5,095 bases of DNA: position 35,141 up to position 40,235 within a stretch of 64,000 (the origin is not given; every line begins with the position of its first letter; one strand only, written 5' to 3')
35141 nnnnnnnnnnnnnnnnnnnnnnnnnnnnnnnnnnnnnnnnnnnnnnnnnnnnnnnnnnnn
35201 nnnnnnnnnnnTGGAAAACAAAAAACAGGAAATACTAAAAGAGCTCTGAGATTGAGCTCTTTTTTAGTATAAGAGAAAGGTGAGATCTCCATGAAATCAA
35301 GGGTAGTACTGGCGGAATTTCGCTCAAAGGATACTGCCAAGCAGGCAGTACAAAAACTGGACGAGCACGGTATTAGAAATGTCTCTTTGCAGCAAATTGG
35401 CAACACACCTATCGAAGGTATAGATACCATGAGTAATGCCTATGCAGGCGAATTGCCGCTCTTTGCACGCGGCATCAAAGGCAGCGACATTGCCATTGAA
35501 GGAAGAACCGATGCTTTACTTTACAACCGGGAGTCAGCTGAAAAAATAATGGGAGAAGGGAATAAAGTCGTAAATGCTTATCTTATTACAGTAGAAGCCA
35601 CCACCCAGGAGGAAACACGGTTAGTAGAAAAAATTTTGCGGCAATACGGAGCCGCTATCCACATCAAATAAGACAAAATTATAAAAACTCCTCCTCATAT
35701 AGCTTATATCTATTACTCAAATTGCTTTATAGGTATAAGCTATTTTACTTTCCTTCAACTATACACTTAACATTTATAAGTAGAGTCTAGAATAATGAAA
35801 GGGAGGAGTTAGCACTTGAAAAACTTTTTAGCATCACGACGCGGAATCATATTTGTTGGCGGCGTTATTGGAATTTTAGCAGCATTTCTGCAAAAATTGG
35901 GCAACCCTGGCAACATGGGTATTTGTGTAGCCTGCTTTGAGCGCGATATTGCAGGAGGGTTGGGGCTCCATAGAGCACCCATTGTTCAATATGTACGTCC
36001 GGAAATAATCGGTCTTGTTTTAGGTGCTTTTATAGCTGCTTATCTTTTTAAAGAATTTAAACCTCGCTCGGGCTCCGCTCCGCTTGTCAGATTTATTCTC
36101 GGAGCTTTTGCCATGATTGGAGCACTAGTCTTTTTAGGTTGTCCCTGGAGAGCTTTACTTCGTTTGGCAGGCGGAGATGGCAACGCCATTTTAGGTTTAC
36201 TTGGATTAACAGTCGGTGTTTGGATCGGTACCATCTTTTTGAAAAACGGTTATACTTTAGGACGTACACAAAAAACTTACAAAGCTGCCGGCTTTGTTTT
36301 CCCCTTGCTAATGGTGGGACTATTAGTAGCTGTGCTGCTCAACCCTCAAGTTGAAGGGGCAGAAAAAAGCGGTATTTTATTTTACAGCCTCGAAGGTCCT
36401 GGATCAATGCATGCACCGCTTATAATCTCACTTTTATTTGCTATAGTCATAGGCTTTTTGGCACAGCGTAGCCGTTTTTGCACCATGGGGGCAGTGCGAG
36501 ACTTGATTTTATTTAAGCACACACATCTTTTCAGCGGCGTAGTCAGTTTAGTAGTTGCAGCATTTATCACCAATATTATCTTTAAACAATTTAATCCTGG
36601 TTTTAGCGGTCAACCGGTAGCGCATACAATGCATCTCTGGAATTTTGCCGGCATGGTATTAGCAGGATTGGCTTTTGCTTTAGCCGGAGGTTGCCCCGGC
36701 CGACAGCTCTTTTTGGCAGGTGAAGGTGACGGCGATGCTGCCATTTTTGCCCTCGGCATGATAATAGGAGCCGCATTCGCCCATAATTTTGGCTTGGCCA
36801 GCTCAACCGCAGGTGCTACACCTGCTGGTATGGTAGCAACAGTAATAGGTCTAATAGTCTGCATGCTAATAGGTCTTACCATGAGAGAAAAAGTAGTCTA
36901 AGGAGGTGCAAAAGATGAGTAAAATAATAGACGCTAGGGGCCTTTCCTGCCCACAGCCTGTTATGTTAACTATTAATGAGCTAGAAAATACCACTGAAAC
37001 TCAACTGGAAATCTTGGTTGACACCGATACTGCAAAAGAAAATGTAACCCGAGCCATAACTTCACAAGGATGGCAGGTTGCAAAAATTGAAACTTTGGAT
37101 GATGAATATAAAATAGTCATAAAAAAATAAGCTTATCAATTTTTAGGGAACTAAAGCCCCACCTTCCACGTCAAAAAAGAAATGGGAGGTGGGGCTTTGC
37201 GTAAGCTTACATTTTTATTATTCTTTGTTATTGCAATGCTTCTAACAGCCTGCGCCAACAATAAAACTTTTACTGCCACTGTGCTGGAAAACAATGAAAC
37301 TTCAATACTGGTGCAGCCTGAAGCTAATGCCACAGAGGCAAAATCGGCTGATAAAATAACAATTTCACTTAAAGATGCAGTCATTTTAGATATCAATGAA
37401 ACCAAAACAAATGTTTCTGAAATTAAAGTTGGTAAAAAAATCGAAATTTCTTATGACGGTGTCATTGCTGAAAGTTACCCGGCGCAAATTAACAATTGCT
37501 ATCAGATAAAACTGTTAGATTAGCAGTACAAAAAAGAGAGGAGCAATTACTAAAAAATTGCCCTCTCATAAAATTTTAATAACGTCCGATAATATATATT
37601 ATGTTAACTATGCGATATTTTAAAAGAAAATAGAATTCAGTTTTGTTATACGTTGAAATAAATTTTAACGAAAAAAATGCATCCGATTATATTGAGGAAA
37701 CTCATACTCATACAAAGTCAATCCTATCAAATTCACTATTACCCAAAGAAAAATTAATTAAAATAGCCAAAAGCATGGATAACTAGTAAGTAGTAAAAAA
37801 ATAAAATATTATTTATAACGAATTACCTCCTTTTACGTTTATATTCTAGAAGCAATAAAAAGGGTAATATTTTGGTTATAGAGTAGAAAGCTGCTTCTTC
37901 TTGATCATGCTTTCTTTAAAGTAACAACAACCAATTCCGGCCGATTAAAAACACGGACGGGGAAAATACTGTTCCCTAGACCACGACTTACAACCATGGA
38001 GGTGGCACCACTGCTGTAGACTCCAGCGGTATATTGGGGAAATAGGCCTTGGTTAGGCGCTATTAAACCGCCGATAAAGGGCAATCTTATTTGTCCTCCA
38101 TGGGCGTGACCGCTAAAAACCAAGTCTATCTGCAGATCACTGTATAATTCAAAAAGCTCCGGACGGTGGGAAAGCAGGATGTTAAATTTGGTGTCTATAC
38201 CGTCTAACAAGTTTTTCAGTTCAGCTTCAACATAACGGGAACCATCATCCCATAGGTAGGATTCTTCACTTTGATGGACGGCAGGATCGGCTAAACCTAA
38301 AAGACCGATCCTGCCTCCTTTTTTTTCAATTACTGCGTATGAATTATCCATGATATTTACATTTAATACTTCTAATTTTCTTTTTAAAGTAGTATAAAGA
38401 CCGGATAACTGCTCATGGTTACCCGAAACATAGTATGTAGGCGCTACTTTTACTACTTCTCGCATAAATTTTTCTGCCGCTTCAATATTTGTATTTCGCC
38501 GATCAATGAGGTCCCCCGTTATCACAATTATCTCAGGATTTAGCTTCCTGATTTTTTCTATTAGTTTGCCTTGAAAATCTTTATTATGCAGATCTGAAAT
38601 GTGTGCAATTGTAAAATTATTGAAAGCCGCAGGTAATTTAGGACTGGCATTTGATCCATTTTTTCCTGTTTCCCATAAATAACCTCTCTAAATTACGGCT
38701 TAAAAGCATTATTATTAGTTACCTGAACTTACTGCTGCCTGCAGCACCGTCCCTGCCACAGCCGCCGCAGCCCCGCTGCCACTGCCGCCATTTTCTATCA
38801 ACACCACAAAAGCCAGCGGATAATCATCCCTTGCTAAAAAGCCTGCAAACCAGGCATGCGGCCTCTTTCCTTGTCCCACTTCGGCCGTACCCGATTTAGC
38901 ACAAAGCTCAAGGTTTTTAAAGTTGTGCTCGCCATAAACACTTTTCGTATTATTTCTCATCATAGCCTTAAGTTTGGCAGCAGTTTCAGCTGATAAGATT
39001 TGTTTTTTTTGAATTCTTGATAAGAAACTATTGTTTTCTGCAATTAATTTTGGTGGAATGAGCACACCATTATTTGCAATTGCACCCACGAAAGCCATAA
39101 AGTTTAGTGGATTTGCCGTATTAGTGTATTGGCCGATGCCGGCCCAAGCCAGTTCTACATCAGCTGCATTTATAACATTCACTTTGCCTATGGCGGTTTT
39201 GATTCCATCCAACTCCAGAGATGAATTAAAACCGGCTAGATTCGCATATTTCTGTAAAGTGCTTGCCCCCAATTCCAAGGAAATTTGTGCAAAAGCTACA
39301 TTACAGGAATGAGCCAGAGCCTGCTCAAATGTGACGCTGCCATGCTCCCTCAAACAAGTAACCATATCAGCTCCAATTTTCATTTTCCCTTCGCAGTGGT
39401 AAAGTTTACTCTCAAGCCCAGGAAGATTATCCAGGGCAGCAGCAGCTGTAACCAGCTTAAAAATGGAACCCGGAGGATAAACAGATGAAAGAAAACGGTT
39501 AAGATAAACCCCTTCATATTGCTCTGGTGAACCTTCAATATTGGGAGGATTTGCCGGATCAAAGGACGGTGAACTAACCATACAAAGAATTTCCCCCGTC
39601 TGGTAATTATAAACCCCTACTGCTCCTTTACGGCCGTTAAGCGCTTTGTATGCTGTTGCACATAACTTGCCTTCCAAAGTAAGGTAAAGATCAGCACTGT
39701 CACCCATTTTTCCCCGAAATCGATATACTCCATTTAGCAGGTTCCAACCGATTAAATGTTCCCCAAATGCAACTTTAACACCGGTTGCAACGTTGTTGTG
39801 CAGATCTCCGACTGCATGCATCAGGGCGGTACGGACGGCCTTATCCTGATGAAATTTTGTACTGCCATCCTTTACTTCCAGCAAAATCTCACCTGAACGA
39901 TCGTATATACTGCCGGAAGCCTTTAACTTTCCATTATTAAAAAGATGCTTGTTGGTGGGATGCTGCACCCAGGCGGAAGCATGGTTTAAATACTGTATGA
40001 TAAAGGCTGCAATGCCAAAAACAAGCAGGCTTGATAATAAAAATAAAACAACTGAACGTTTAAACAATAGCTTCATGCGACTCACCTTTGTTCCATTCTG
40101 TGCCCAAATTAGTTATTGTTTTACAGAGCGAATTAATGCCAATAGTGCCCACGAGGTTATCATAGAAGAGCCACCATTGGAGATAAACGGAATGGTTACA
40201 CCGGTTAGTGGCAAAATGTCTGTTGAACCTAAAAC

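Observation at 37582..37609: dif site at the coding-strand switch: the window appears to span the replication terminus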

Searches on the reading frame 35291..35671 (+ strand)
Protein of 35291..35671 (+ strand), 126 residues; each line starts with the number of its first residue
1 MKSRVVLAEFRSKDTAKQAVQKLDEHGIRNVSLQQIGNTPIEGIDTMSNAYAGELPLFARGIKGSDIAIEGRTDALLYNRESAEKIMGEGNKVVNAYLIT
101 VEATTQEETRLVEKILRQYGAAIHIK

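Call 5: search_protein_families(library=pfam, proteins=[window:35291-35671:+])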
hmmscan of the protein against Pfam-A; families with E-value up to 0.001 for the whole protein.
window:35291-35671:+ (126 aa): 1 family
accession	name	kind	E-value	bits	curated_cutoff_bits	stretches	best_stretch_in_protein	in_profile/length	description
PF11821.13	ActD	-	0.00018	21.6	25.7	0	5-59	2-54/170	Alternative complex III, ActD subunit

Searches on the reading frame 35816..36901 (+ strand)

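Call 5: search_protein_families(library=pfam, proteins=[window:35816-36901:+])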
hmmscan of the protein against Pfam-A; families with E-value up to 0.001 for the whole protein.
window:35816-36901:+ (361 aa): 1 family
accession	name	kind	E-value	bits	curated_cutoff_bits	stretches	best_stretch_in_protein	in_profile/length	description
PF04143.19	Sulf_transp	-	4.1e-17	63.1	27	2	218-333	1-114/310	Sulphur transport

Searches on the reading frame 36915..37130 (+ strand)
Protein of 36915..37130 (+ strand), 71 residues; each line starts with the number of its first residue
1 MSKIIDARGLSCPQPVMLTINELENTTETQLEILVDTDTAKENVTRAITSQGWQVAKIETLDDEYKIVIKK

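Call 27: search_protein_families(library=pfam, proteins=[window:36915-37130:+], max_evalue=0.001)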
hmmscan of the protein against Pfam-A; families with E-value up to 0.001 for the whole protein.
window:36915-37130:+ (71 aa): 1 family
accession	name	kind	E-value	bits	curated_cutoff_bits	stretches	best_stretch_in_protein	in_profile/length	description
PF01206.22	TusA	-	7.8e-19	67.7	28.6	1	3-71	1-70/70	Sulfurtransferase TusA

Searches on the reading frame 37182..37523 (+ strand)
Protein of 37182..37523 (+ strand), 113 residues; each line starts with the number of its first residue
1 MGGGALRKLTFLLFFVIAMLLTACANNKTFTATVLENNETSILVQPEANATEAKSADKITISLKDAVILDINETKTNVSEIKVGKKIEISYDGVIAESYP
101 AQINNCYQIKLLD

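Call 5: search_protein_families(library=pfam, proteins=[window:37182-37523:+])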
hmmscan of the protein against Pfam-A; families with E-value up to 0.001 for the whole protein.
window:37182-37523:+ (113 aa): 1 family
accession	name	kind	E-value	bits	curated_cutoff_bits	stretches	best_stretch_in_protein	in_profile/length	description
PF11518.13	DUF3221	-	8.5e-12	45.7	26.4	1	33-112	3-81/82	Protein of unknown function (DUF3221)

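Call 8: find_encoding_contigs(protein=window:37182-37523:+, flank=10000, max_places=10)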
Protein window:37182-37523:+ (113 aa): 6 contigs read that carry it; 5 places shown.
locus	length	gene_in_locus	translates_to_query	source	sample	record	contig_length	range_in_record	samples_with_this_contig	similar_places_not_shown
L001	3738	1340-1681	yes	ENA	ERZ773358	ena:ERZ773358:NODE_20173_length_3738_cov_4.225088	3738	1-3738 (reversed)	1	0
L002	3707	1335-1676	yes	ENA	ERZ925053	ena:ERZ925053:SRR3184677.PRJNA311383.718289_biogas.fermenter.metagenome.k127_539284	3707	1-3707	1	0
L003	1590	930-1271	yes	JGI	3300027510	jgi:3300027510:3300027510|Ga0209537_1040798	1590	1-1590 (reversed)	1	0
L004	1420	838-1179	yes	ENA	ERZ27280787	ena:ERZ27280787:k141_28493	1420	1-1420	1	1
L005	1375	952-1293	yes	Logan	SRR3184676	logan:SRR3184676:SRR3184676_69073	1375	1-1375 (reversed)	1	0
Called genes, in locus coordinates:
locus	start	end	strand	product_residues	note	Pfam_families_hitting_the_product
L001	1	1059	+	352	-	?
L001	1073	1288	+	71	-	PF01206:TusA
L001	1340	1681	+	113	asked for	PF11518:DUF3221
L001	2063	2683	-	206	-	PF00149:Metallophos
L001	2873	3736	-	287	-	?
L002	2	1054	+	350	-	?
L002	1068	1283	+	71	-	PF01206:TusA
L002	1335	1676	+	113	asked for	PF11518:DUF3221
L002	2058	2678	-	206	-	PF00149:Metallophos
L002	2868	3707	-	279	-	?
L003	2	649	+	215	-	?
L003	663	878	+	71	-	PF01206:TusA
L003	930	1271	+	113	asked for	PF11518:DUF3221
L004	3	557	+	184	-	?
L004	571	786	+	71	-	PF01206:TusA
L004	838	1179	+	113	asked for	PF11518:DUF3221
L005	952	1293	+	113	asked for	PF11518:DUF3221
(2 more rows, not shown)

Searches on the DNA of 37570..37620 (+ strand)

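Call 30: search_dna_similar(query=window:37570-37620:+, collection=phages, mode=distant, max_evalue=1, max_rows=15)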
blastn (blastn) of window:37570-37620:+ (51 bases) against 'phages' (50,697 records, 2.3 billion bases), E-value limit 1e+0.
Records with a match: 13; places in all: 15; records where one place covers at least 80% of the query: 1.
Best place of each record, by identity: >=99% 1; 95-99% 1; 90-95% 6; 80-90% 5.
By first word of the organism name: Pseudoalteromonas 3; Bacillus 2; Dipodfec 2; bajarodmic 2; Alicyclobacillus 1; Staphylococcus 1; Capybara 1; Peromfec 1.
By host as written in the record: Pseudoalteromonas sp. 2; Bacillus pumilus BL-8 2; Peromyscus fraterculus 2; Alicyclobacillus acidoterrestris strain KKP 3133 1; Staphylococcus aureus 1; Pseudoalteromonas phenolica 1; - 1; Dipodomys merriami 1; and 2 more.
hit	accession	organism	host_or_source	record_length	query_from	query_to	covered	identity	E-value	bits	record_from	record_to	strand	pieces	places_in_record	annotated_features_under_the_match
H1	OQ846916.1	Alicyclobacillus phage KKP_3916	Alicyclobacillus acidoterrestris strain ...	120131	8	50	84%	83.7%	7e-3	44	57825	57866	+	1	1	hypothetical protein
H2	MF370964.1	Pseudoalteromonas phage J2-1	Pseudoalteromonas sp.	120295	3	36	67%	85.3%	9e-2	40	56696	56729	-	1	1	none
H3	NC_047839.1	Pseudoalteromonas phage J2-1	Pseudoalteromonas sp.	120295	3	36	67%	85.3%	9e-2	40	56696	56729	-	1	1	none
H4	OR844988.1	Staphylococcus phage SA 1306 Kay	Staphylococcus aureus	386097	10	41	63%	87.5%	3e-2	41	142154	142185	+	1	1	record has no annotation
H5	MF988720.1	Pseudoalteromonas phage J2-1_QLiu-2017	Pseudoalteromonas phenolica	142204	11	41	61%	87.1%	9e-2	39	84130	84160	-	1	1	none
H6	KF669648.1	Bacillus phage Blastoid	Bacillus pumilus BL-8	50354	11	40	59%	90.0%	3e-2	42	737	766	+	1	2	right and left terminal repeat sequences and all genes contained ... | hypothetical protein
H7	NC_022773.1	Bacillus phage Blastoid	Bacillus pumilus BL-8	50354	11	40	59%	90.0%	3e-2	42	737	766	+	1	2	right and left terminal repeat sequences and all genes contained ... | hypothetical protein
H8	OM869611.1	Dipodfec virus UA23Rod_920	Dipodomys spectabilis feces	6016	15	41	53%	92.6%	3e-2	41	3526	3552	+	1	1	none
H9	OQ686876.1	Dipodfec virus UOA04_Rod_558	Dipodomys merriami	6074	15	41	53%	92.6%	3e-2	41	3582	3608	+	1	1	none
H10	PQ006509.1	bajarodmic virus 396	Peromyscus fraterculus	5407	9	35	53%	92.6%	3e-2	41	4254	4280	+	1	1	hypothetical protein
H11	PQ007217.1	bajarodmic virus 964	Peromyscus fraterculus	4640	17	41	49%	92.0%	3e-1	37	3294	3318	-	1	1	none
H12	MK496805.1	Capybara microvirus Cap3_SP_478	Hydrochoerus hydrochaeris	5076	12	35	47%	95.8%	9e-2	40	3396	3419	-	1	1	replication initiator protein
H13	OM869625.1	Peromfec virus RodF8_60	Peromyscus boylii; specimen_voucher: ...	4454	20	39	39%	100.0%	3e-1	37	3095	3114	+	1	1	none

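Call 31: search_dna_similar(query=window:37570-37620:+, collection=plasmids, mode=distant, max_evalue=1, max_rows=15)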
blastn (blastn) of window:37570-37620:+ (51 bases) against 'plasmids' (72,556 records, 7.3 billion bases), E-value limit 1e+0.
Records with a match: 44; places in all: 45; records where one place covers at least 80% of the query: 0.
Best place of each record, by identity: >=99% 9; 95-99% 4; 90-95% 17; 80-90% 14.
By first word of the organism name: Sphingobium 11; Bacillus 9; Priestia 6; Sphingomonas 3; Staphylococcus 2; Macrococcoides 2; Novosphingobium 2; Peribacillus 1; Brevibacillus 1; Cytobacillus 1; and 6 more.
By predicted mobility (MOB-suite, as given by PLSDB): non-mobilizable 33; conjugative 6; mobilizable 5.
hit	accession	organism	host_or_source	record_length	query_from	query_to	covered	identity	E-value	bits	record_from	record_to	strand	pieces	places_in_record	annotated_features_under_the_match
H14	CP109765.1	Priestia megaterium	potato,mixed culture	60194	3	41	76%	85.4%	7e-2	41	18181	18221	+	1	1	none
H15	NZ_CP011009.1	Peribacillus simplex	cell culture,sugar beet rhizosphere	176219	5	41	73%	89.2%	1e-4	50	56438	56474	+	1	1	none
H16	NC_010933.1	Bacillus cereus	-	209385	3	41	76%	82.1%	3e-1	40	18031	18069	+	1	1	none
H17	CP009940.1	Bacillus cereus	Homo sapiens,Human clinical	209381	3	41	76%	82.1%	3e-1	40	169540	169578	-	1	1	none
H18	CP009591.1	Bacillus cereus G9241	Human clinical sample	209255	3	41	76%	82.1%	3e-1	40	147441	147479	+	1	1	none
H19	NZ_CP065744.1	Bacillus tropicus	-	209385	3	41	76%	82.1%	3e-1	40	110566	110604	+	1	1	none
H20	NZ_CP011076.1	Brevibacillus laterosporus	Oryza sativa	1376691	4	40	73%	83.8%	9e-1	37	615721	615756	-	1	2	none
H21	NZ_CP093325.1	Bacillus sp. N5-665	whole organism,peat soil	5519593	10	41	63%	93.8%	1e-4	50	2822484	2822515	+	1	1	none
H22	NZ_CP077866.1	Staphylococcus aureus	Homo sapiens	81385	11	41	61%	90.3%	2e-2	44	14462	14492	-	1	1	none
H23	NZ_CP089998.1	Cytobacillus spongiae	sponge,Pure culture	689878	11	41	61%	90.3%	2e-2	44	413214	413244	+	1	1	none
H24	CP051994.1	Staphylococcus aureus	Homo sapiens,respiratory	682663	10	41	63%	87.5%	7e-2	41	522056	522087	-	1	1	none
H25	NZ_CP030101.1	Listeria monocytogenes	Environment,water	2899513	10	41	63%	87.5%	7e-2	41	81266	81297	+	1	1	none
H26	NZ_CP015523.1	Sphingomonas sp. NIC1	tobacco,whole organism,leaves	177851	15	45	61%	87.5%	9e-1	37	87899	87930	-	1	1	none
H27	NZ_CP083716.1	Bacillus velezensis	cell culture,Meju, fermented soybean ...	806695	11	41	61%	87.1%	3e-1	39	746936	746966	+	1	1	none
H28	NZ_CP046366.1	Macrococcoides canis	dog,swabs,ear infection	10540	11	41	61%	87.1%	3e-1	39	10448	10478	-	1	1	none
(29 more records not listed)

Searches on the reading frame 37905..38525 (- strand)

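Call 5: search_protein_families(library=pfam, proteins=[window:37905-38525:-])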
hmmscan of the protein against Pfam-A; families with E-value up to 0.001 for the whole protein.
window:37905-38525:- (206 aa): 1 family
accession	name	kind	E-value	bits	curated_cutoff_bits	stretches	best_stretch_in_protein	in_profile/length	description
PF00149.33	Metallophos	-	1.4e-09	39.1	21.5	1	2-143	36-190/191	Calcineurin-like phosphoesterase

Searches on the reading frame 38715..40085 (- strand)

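Call 5: search_protein_families(library=pfam, proteins=[window:38715-40085:-])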
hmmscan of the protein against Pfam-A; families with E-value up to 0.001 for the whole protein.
window:38715-40085:- (456 aa): 1 family
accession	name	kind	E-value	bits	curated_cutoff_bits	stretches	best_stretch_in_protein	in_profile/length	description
PF00905.27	Transpeptidase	-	1.2e-48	166.3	22.1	1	154-448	1-298/299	Penicillin binding protein transpeptidase domain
